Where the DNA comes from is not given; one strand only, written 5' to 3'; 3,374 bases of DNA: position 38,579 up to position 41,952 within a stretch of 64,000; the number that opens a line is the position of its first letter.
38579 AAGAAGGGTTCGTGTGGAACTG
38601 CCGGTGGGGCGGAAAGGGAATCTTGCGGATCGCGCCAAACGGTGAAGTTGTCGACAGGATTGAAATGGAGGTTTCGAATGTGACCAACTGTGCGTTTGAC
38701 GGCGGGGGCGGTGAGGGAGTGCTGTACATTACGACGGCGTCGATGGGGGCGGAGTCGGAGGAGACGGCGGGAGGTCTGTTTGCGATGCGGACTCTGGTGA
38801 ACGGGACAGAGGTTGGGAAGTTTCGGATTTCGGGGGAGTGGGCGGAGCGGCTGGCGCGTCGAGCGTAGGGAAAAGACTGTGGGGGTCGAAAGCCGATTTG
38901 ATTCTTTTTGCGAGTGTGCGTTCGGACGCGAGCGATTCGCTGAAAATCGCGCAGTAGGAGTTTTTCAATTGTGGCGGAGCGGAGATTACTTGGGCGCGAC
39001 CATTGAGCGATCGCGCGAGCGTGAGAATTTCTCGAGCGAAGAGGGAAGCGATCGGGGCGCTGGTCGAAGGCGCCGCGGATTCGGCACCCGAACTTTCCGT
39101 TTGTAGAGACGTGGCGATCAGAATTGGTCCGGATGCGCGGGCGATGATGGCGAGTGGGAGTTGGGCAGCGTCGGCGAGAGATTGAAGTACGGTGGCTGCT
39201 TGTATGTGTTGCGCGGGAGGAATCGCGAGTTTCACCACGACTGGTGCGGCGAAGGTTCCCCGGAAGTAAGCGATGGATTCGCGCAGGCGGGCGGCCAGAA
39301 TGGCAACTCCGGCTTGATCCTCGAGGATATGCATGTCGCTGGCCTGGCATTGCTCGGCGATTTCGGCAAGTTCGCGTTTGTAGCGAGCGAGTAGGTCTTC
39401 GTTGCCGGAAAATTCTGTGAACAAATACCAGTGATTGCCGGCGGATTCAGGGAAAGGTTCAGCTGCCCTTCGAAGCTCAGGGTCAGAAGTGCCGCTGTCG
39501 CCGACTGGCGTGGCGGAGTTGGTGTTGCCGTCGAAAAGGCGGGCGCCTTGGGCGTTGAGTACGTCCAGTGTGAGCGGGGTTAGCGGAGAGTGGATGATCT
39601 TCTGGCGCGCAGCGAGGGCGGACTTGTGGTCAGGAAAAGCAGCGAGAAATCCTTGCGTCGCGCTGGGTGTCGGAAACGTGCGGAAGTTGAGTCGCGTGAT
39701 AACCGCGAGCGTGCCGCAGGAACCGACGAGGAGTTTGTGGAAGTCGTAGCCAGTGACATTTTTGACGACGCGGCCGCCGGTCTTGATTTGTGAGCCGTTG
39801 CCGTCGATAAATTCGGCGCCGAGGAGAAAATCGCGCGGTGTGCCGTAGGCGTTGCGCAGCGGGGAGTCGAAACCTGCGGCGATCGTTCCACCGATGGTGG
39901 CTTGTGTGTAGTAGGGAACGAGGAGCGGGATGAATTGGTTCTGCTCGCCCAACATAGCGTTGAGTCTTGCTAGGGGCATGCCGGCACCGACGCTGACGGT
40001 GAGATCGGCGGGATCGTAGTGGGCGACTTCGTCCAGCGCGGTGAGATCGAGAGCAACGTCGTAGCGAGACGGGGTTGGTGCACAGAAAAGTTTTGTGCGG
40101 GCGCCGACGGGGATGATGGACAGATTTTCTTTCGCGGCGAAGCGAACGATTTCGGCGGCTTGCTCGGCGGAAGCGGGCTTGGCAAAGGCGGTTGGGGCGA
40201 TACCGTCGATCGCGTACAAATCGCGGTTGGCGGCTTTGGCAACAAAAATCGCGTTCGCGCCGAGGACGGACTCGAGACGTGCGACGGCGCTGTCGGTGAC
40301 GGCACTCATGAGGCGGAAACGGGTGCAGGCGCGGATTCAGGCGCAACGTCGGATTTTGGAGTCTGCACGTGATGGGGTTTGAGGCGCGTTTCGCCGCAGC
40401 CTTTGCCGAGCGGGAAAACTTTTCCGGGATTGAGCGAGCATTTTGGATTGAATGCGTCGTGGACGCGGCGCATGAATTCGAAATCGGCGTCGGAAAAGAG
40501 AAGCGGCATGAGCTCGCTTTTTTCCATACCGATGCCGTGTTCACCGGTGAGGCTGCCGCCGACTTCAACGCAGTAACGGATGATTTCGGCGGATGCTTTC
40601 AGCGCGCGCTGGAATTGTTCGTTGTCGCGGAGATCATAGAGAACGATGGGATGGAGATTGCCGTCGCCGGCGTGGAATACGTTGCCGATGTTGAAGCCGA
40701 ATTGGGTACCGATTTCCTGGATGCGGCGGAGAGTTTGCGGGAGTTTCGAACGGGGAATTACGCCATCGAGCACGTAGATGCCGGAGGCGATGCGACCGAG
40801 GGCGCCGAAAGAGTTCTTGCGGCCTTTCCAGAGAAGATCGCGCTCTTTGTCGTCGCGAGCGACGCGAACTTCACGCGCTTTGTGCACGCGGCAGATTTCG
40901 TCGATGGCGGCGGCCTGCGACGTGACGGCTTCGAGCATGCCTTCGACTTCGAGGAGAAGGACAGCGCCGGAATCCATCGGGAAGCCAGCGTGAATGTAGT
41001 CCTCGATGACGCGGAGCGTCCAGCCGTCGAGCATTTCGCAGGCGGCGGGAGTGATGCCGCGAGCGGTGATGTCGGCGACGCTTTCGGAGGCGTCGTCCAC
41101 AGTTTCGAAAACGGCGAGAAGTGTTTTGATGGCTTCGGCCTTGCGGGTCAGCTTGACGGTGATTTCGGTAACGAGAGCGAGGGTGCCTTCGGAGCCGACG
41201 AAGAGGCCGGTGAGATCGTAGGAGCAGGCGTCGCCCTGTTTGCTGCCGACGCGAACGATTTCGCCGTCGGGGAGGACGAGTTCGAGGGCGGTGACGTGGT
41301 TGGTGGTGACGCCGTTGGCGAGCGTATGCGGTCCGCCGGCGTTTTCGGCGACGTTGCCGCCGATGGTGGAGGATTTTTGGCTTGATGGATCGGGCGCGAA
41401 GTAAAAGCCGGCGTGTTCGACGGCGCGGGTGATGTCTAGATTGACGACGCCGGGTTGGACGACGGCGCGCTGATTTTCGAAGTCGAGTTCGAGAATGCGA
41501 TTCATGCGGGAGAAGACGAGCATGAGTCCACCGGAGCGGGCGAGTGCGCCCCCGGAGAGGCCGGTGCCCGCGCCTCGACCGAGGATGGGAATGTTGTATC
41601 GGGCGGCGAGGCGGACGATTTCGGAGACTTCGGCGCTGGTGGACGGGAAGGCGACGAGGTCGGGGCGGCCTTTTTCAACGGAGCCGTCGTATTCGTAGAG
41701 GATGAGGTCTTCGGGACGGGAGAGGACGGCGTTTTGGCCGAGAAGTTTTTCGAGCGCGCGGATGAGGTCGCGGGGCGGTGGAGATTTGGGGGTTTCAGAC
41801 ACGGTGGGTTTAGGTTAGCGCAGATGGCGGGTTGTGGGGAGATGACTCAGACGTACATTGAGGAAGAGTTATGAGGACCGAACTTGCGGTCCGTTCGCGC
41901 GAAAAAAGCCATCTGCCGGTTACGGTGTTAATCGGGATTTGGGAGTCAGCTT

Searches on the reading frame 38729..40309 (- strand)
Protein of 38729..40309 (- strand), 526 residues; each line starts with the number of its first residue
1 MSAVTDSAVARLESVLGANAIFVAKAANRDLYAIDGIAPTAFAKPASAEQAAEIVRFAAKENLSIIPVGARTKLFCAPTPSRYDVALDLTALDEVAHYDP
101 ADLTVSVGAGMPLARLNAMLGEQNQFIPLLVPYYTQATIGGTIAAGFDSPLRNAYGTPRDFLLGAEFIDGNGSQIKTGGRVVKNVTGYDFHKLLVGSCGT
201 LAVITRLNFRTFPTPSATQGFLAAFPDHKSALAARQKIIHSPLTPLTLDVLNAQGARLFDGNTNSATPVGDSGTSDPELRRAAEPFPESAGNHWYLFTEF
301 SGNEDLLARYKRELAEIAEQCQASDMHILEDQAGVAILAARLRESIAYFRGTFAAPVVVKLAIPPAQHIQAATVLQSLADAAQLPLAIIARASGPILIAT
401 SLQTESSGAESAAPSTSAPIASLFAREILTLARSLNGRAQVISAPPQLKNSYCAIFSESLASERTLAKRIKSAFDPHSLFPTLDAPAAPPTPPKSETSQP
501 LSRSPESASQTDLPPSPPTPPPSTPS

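Call 15: search_protein_families(library=pfam, proteins=[window:38729-40309:-], max_evalue=0.00001)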
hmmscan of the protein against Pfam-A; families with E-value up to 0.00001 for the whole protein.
window:38729-40309:- (526 aa): 2 families
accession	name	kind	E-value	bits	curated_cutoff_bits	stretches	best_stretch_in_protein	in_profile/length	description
PF01565.28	FAD_binding_4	-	1.8e-25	89.7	26.4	1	39-177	1-138/139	FAD binding domain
PF02913.24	FAD-oxidase_C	-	9.6e-07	29.2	21.2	0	215-389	2-161/248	FAD linked oxidases, C-terminal domain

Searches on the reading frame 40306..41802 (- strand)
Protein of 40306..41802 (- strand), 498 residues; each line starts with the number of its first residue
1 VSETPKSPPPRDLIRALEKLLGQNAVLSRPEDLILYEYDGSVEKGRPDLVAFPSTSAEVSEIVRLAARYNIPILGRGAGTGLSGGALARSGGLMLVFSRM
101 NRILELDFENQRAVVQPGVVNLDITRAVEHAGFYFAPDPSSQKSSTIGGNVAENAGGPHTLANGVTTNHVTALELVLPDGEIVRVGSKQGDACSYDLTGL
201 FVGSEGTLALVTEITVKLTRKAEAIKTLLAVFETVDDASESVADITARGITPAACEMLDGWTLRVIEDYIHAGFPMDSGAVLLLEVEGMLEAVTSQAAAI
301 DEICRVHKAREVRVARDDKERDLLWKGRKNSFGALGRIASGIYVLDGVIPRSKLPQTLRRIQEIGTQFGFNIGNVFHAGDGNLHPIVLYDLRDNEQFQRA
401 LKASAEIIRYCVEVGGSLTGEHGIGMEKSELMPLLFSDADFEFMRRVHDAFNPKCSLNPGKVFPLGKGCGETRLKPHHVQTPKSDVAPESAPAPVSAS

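Call 15: search_protein_families(library=pfam, proteins=[window:40306-41802:-], max_evalue=0.00001)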
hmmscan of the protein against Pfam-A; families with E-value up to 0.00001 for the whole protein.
window:40306-41802:- (498 aa): 2 families
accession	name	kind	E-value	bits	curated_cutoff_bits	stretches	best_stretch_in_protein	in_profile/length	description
PF02913.24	FAD-oxidase_C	-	1.9e-62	211.6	21.2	1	222-462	2-248/248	FAD linked oxidases, C-terminal domain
PF01565.28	FAD_binding_4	-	6.2e-40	136.6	26.4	1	47-186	1-139/139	FAD binding domain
